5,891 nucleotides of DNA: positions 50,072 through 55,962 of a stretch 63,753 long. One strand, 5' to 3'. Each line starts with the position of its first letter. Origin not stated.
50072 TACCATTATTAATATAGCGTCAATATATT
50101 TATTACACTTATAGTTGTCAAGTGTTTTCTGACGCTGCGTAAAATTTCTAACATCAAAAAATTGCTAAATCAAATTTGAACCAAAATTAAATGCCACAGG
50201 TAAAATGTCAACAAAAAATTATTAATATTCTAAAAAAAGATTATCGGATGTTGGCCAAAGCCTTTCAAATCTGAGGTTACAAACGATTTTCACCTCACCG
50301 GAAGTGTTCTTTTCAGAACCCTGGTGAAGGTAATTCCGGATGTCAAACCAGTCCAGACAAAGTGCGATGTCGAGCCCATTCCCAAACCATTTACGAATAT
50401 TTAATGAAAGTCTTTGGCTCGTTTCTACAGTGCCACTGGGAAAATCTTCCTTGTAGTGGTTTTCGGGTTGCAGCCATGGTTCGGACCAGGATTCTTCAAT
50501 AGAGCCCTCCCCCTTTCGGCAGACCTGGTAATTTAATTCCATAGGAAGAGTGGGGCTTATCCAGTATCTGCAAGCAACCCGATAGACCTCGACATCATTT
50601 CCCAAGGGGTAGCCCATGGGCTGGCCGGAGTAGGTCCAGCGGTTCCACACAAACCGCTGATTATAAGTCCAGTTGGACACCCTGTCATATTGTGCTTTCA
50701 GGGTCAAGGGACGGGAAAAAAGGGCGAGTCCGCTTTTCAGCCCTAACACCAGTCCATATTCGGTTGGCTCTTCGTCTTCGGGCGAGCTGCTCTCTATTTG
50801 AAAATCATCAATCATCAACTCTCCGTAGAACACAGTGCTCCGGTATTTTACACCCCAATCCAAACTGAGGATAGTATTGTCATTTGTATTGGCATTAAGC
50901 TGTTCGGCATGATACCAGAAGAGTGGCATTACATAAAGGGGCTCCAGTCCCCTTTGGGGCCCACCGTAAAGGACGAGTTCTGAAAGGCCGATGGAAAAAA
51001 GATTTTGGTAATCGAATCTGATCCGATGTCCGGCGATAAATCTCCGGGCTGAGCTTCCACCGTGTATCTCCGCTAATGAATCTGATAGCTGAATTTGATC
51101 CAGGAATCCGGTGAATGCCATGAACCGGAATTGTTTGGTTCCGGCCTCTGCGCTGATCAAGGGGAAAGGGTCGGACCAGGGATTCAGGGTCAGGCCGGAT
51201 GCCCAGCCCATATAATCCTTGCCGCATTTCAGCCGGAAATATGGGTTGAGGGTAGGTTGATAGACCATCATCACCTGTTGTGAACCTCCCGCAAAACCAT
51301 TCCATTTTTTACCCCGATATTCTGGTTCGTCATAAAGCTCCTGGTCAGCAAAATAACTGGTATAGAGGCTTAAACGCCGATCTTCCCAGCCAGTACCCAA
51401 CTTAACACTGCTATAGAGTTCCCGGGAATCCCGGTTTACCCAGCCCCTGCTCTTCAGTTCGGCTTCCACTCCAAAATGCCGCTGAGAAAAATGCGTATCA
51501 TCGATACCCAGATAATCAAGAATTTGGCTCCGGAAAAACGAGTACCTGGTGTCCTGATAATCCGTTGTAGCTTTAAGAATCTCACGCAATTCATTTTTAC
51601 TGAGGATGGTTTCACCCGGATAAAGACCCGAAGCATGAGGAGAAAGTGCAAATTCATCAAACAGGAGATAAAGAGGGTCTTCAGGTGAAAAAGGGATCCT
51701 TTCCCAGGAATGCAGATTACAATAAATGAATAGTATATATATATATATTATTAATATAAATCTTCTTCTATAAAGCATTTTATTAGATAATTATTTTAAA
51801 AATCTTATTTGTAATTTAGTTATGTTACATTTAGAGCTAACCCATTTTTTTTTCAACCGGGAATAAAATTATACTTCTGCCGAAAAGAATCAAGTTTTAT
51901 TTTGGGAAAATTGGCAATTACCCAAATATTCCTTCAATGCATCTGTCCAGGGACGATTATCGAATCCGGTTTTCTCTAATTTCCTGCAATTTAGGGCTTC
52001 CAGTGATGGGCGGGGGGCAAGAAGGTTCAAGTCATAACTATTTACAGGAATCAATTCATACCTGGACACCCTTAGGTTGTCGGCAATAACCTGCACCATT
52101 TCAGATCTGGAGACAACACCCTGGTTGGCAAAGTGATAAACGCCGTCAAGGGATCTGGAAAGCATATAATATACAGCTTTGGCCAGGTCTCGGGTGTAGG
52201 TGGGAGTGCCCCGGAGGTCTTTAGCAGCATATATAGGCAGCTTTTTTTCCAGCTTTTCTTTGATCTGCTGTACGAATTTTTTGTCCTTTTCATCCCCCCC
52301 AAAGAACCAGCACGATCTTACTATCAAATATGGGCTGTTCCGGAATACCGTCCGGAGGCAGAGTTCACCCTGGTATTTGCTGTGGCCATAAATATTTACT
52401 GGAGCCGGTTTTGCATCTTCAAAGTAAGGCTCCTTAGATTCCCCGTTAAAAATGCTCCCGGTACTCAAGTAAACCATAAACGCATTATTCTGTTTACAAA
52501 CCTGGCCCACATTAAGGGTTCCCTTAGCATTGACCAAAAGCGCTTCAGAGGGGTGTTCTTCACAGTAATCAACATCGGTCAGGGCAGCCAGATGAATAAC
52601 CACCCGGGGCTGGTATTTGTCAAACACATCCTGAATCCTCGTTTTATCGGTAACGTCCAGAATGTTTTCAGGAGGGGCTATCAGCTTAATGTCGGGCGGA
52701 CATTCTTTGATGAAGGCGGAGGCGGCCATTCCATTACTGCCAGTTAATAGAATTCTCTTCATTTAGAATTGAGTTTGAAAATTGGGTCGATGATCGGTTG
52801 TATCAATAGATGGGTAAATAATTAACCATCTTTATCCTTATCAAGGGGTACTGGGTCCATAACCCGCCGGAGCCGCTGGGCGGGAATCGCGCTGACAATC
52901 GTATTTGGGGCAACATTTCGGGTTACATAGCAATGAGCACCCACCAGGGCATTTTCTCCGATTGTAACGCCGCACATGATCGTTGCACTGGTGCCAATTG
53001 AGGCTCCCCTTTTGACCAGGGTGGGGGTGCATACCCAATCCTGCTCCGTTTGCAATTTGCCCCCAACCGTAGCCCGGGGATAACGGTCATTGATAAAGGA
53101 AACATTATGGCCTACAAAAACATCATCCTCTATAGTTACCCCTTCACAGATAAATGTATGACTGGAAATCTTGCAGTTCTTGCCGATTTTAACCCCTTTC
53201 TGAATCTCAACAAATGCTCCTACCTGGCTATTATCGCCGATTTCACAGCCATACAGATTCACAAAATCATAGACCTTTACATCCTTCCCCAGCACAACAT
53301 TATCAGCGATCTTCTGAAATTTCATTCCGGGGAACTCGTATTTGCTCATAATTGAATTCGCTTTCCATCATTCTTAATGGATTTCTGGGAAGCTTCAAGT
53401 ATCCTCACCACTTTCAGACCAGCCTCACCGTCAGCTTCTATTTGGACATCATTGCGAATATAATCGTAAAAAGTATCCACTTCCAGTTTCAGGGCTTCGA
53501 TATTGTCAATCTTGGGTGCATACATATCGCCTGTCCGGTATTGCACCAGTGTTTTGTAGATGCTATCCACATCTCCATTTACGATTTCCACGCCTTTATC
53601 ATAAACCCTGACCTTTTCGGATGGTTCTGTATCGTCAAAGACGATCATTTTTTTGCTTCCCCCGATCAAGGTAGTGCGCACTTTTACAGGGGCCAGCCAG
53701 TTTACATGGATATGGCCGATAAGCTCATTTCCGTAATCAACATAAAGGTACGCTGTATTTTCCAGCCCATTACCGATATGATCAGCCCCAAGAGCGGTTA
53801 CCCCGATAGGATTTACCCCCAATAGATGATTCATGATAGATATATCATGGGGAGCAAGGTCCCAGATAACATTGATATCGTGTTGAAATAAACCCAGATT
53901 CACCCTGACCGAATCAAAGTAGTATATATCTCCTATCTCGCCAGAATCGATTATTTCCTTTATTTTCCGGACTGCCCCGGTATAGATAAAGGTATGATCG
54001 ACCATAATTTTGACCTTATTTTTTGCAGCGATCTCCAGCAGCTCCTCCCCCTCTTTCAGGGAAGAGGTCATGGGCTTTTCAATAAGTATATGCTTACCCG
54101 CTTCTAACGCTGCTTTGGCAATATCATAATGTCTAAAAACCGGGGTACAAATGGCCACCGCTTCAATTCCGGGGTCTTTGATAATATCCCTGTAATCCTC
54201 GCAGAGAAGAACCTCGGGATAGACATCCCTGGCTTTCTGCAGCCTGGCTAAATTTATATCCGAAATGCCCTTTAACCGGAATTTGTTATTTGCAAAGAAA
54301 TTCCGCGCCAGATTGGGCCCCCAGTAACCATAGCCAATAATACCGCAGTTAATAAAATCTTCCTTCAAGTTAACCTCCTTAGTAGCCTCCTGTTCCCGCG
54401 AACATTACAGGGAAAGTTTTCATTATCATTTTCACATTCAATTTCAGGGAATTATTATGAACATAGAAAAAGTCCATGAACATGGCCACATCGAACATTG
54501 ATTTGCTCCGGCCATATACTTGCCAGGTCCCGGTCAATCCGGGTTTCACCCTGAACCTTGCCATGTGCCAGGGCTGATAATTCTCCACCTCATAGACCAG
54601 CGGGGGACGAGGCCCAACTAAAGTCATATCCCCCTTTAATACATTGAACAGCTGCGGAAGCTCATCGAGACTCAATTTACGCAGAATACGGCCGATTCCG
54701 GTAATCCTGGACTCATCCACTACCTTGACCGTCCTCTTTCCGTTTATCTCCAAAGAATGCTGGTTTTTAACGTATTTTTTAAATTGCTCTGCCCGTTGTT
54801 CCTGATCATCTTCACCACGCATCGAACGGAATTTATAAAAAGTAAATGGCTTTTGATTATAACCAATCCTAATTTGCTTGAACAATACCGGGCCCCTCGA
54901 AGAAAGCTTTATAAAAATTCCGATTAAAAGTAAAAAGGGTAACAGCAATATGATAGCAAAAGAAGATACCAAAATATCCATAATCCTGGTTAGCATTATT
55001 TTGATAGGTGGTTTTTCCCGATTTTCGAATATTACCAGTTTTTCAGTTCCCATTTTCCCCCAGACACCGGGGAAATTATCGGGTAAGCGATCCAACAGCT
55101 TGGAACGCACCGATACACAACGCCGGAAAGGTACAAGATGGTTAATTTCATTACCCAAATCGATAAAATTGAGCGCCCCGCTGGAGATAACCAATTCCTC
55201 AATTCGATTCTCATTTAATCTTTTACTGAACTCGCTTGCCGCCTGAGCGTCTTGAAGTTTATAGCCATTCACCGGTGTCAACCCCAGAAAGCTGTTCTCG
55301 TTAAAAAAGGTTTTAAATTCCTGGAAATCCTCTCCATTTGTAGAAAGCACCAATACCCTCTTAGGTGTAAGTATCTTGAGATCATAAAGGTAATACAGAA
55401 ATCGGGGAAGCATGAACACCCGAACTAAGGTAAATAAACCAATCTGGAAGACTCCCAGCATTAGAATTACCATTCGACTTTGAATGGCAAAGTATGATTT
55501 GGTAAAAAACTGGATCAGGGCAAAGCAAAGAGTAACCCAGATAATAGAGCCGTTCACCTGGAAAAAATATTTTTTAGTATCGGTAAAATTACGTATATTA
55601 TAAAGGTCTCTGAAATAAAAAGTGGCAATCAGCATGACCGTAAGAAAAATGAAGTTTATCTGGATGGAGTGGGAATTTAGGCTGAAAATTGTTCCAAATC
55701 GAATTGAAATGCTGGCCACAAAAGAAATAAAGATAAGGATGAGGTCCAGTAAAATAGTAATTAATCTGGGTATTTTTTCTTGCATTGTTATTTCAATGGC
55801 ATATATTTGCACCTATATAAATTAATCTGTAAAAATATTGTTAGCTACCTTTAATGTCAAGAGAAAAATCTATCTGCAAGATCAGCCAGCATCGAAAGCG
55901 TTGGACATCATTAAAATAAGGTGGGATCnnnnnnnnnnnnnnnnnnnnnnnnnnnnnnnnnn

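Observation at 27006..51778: ~25-kb co-directional island of paralogous giant T9SS-sorted proteins with no recognisable catalytic domain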

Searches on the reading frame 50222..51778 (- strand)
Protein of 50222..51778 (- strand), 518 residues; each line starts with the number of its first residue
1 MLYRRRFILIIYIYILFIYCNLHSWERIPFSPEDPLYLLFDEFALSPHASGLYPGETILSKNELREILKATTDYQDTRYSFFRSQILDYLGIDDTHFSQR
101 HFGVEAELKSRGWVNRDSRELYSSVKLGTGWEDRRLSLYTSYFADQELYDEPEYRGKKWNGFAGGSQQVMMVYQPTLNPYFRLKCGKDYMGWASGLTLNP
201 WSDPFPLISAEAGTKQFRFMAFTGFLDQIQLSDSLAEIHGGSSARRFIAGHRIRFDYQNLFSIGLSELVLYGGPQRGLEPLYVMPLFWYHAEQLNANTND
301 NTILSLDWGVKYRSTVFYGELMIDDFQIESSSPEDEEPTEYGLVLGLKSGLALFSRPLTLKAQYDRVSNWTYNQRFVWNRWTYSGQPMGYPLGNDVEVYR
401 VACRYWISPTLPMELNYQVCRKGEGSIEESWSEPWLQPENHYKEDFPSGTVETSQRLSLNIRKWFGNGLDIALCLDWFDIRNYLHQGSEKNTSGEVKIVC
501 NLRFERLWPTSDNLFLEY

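Call 4: search_protein_families(library=pfam, proteins=[window:50222-51778:-], max_evalue=0.01)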
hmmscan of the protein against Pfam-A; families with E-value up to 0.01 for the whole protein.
window:50222-51778:- (518 aa): 1 family
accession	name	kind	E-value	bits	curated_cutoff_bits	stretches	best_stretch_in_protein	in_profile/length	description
PF14052.12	Caps_assemb_Wzi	-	6.5e-12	45.6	30.1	1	183-491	84-389/392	Capsule assembly protein Wzi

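Call 5: search_protein_families(library=ncbifam, proteins=[window:50222-51778:-], max_evalue=0.01)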
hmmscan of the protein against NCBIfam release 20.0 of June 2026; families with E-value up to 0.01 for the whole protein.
window:50222-51778:- (518 aa): 0 families

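Call 74: search_solved_structures(query=window:50222-51778:-, max_evalue=1)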
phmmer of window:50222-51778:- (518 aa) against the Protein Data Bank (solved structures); distinct sequences matched with E-value up to 1: 1.
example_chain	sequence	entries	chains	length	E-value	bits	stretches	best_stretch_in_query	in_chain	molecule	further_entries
1k24_A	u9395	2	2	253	0.048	15.4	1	123-203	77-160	outer membrane protein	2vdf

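Call 77: search_solved_structures(query=A5, max_evalue=1, show_alignments=1)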
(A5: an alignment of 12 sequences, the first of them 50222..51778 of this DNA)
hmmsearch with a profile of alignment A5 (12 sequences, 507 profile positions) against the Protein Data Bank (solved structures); distinct sequences matched with E-value up to 1: 0.

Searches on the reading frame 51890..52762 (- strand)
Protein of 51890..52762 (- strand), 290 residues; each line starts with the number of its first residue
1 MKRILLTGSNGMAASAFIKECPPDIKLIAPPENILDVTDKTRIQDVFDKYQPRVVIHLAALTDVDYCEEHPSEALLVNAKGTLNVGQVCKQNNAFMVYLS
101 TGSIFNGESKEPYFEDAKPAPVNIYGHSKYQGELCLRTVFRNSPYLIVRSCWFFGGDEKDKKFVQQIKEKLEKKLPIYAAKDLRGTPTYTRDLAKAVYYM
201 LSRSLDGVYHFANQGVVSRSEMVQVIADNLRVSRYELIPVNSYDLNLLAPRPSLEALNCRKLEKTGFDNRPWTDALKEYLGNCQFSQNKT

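Call 7: search_protein_families(library=pfam, proteins=[window:51890-52762:-], max_evalue=0.001)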
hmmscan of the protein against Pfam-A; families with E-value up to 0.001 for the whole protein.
window:51890-52762:- (290 aa): 6 families
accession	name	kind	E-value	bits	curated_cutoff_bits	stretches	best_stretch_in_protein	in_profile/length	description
PF04321.23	RmlD_sub_bind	-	4.1e-68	230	27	1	3-282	2-284/287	RmlD substrate binding domain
PF01370.27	Epimerase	-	5.5e-24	85.3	20.9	1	4-203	1-227/240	NAD dependent epimerase/dehydratase family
PF16363.11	GDP_Man_Dehyd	-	6.9e-16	59.1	27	1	36-227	60-263/332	GDP-mannose 4,6 dehydratase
PF02719.21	Polysacc_synt_2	-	1.9e-13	50.7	20.2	1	33-137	59-150/293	Polysaccharide biosynthesis protein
PF01073.25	3Beta_HSD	-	1.6e-08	34.4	22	1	35-196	52-224/280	3-beta hydroxysteroid dehydrogenase/isomerase family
PF07993.18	NAD_binding_4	-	1.1e-07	31.7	20.1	1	53-150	90-204/258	Male sterility protein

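Call 73: search_protein_families(library=ncbifam, proteins=[window:51890-52762:-], max_evalue=0.00001)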
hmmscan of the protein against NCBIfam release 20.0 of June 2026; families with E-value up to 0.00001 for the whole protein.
window:51890-52762:- (290 aa): 11 families
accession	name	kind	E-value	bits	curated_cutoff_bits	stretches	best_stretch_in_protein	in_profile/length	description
TIGR01214.1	rmlD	equivalog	1e-66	225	224.05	1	3-281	1-283/285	dTDP-4-dehydrorhamnose reductase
NF007440.0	PRK09987.1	equivalog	6.6e-19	68.3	308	1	36-236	39-240/299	dTDP-4-dehydrorhamnose reductase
TIGR01179.1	galE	equivalog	1.4e-14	53.7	262.3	1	36-142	55-162/332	UDP-glucose 4-epimerase GalE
TIGR01181.1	dTDP_gluc_dehyt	equivalog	4.9e-14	52.1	365.1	1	36-232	58-263/321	dTDP-glucose 4,6-dehydratase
TIGR02622.1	CDP_4_6_dhtase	equivalog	5.3e-09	35.7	278.45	1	34-141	60-169/352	CDP-glucose 4,6-dehydratase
TIGR02197.1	heptose_epim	equivalog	1.1e-08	34.6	274.6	1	33-139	45-153/316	ADP-glyceromanno-heptose 6-epimerase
NF007582.0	PRK10217.1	equivalog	2.9e-08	33.2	698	1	35-207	58-246/355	dTDP-glucose 4,6-dehydratase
TIGR03589.1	PseB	equivalog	6.6e-07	28.6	407.75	1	34-102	59-126/324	UDP-N-acetylglucosamine 4,6-dehydratase (inverting)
NF007956.0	PRK10675.1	subfamily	8.4e-07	28.4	394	1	36-145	58-169/338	UDP-glucose 4-epimerase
NF007490.0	PRK10084.1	subfamily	1.3e-06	27.7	649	0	35-90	57-112/361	dTDP-glucose 4,6-dehydratase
TIGR04180.1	EDH_00030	hypoth_equivalog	2.1e-06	27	475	1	36-168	57-190/297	NAD-dependent 4,6-dehydratase LegB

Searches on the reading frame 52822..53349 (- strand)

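Call 7: search_protein_families(library=pfam, proteins=[window:52822-53349:-], max_evalue=0.001)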
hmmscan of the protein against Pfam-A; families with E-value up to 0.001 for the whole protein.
window:52822-53349:- (175 aa): 3 families
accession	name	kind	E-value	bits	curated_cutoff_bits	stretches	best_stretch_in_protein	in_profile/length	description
PF00132.30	Hexapep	-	1.1e-22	79.1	27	2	34-67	1-34/36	Bacterial transferase hexapeptide (six repeats)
PF14602.12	Hexapep_2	-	6e-12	45.5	27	2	37-62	4-27/34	Hexapeptide repeat of succinyl-transferase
PF25084.1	LbH_EIF2B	-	3e-09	37.3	54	1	13-82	17-90/105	EIF2B subunit epsilon LbH domain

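Call 73: search_protein_families(library=ncbifam, proteins=[window:52822-53349:-], max_evalue=0.00001)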
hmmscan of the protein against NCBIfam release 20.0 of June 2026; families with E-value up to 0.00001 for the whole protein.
window:52822-53349:- (175 aa): 41 families (the best 25 are shown)
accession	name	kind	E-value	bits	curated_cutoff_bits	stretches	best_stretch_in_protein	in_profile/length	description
TIGR03570.1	NeuD_NnaD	subfamily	5.2e-16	58.8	160.8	2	110-158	154-202/202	NeuD/PglB/VioB family sugar acetyltransferase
NF041874.1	EPS_EpsC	equivalog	4.6e-15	55.7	150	1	47-161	56-165/168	serine O-acetyltransferase EpsC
NF002060.0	PRK00892.1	subfamily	4.9e-14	52.2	207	1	14-82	110-179/345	UDP-3-O-(3-hydroxymyristoyl)glucosamine N-acyltransferase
TIGR01853.1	lipid_A_lpxD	equivalog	1.1e-13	50.9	242.5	1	36-83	106-153/325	UDP-3-O-(3-hydroxymyristoyl)glucosamine N-acyltransferase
NF033468.1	stregram_VatI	exception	4.8e-13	49.4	415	1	4-164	9-167/208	streptogramin A O-acetyltransferase Vat(I)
NF007499.0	PRK10092.1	equivalog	6.4e-13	48.9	314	1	109-162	129-182/183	maltose O-acetyltransferase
NF007076.0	PRK09527.1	equivalog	1.3e-12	47.5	347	1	71-165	96-187/203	galactoside O-acetyltransferase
TIGR03308.1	phn_thr-fam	hypoth_equivalog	1.6e-12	47.7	201.65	1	16-162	18-161/204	phosphonate metabolim protein, transferase hexapeptide repeat family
NF000311.1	Vat_ABCDEFH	equivalog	2e-12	47.1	300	1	115-164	116-165/201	Vat family streptogramin A O-acetyltransferase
NF007797.0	PRK10502.1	subfamily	2.1e-12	47.1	192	1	106-162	122-178/183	WcaF family extracellular polysaccharide biosynthesis acetyltransferase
NF000490.1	chloram_CatB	equivalog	2.3e-12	46.7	350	1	110-163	111-164/210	type B chloramphenicol O-acetyltransferase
TIGR03532.1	DapD_Ac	equivalog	9.4e-12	45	231.75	1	109-164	160-215/231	2,3,4,5-tetrahydropyridine-2,6-dicarboxylate N-acetyltransferase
NF058585.1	HptprglPActTf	PfamEq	1.3e-11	44.4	300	1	117-162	114-159/172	heptaprenylglyceryl phosphate O-acetyltransferase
NF000101.1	stregram_VatA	exception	1.5e-11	44.4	450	1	117-162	126-171/219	streptogramin A O-acetyltransferase Vat(A)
NF050158.1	CarbAnhydGPos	equivalog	1.9e-11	43.9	250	1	110-165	88-145/172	gamma carbonic anhydrase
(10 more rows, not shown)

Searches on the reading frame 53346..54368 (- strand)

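Call 7: search_protein_families(library=pfam, proteins=[window:53346-54368:-], max_evalue=0.001)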
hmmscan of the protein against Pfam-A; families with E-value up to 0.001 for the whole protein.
window:53346-54368:- (340 aa): 3 families
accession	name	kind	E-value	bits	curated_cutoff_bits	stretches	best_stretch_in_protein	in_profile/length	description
PF01408.29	GFO_IDH_MocA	-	1.5e-28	100.3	24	1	6-125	1-120/120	Oxidoreductase family, NAD-binding Rossmann fold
PF22725.1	GFO_IDH_MocA_C3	-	5.4e-14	52.7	27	1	133-242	1-123/124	GFO/IDH/MocA C-terminal domain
PF02894.22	GFO_IDH_MocA_C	-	2.7e-11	44.1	22.9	1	137-335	1-214/218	Oxidoreductase family, C-terminal alpha/beta domain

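Call 73: search_protein_families(library=ncbifam, proteins=[window:53346-54368:-], max_evalue=0.00001)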
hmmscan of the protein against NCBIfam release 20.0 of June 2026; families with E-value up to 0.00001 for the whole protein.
window:53346-54368:- (340 aa): 9 families
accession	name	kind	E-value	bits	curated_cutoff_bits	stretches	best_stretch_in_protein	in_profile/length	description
NF040723.1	UDP-GlcNAcDh_Arch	equivalog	1.6e-49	169.1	450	1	7-259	2-250/302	UDP-N-acetylglucosamine 3-dehydrogenase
TIGR04380.1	myo_inos_iolG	equivalog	5.9e-30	104.3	355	1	6-333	2-325/330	inositol 2-dehydrogenase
NF052479.1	LevoglcsnDh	equivalog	3.2e-23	82.1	650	1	30-152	36-158/386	levoglucosan dehydrogenase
NF008607.0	PRK11579.1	subfamily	1.3e-22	80.3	330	1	3-154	2-151/346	oxidoreductase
NF041392.1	XylDh_Gfo6_Halo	equivalog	1.5e-21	76.6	350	1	7-149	18-164/350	D-xylose 1-dehydrogenase Gfo6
NF007574.0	PRK10206.1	equivalog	5.1e-17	61.9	352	1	6-152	3-150/345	oxidoreductase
NF058563.1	BT_2159_fam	equivalog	5.2e-16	58.6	650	1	6-150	1-145/350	disaccharide 3-dehydrogenase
NF058561.1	BT_2158_fam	equivalog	4.6e-15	55.2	750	1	4-152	34-181/487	glycoside 3-dehydrogenase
NF052679.1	InsChiInosDhIolG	equivalog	2.5e-10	39.9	540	1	8-184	5-186/343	bifunctional inositol 2-dehydrogenase/D-chiro-inositol 1-dehydrogenase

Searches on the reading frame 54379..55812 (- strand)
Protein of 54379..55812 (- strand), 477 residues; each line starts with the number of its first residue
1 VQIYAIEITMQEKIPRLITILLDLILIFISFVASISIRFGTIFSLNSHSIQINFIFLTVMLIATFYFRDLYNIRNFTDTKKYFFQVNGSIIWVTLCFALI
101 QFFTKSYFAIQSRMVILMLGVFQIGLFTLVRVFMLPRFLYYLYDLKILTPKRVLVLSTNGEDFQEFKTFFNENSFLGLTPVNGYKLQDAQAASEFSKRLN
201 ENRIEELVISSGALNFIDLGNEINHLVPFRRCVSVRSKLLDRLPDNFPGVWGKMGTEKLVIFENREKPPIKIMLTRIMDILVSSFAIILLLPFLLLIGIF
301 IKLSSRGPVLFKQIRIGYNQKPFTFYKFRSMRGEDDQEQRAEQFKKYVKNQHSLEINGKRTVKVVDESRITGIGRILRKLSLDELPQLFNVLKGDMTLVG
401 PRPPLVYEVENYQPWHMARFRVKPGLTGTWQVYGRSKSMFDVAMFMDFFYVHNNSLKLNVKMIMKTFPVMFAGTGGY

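Call 7: search_protein_families(library=pfam, proteins=[window:54379-55812:-], max_evalue=0.001)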
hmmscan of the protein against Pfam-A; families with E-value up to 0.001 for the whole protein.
window:54379-55812:- (477 aa): 2 families
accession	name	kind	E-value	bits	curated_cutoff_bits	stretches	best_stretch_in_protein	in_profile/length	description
PF02397.22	Bac_transf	-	7.9e-60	201.9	27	1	276-471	2-178/179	Bacterial sugar transferase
PF13727.12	CoA_binding_3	-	0.00092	19.7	25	0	68-134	3-66/175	CoA-binding domain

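Call 73: search_protein_families(library=ncbifam, proteins=[window:54379-55812:-], max_evalue=0.00001)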
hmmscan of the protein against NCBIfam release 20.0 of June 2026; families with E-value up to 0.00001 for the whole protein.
window:54379-55812:- (477 aa): 10 families
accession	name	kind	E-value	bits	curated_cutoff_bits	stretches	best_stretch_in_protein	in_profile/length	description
TIGR03025.1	EPS_sugtrans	subfamily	5.2e-89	299.5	295.55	1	21-477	1-445/445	exopolysaccharide biosynthesis polyprenyl glycosylphosphotransferase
TIGR03023.1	WcaJ_sugtrans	equivalog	3.8e-71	240.7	410.75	1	21-475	1-451/453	undecaprenyl-phosphate glucose phosphotransferase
TIGR03022.1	WbaP_sugtrans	subfamily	5e-71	240.3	403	1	20-477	2-456/456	undecaprenyl-phosphate galactose phosphotransferase WbaP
NF041877.1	EPS_EpsZ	equivalog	5e-59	200.2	800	1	264-475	255-457/459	exopolysaccharide biosynthesis polyisoprenyl-phosphate hexose-1-phosphate transferase EpsZ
NF052601.1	undeca_RfbP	equivalog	1.3e-48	165.4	330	1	273-471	43-236/244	undecaprenyl-phosphate galactose phosphotransferase family protein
TIGR03013.1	EpsB_2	subfamily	1.9e-47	162.4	393.35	1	271-475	251-441/443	TIGR03013 family XrtA/PEP-CTERM system glycosyltransferase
NF011751.0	PRK15204.1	equivalog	9.4e-39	133.3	907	1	273-477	278-476/476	undecaprenyl-phosphate galactose phosphotransferase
NF007518.0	PRK10124.1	equivalog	2.7e-35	122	684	1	270-467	269-454/464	undecaprenyl-phosphate glucose phosphotransferase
NF050817.1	PolSacchBiosHfsE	equivalog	4.8e-34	117.9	750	1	271-471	268-460/467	polysaccharide biosynthesis protein HfsE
NF045514.1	glycotran_HepC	equivalog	8.3e-24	84.1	140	1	268-404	110-212/220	heterocyst development glycosyltransferase HepC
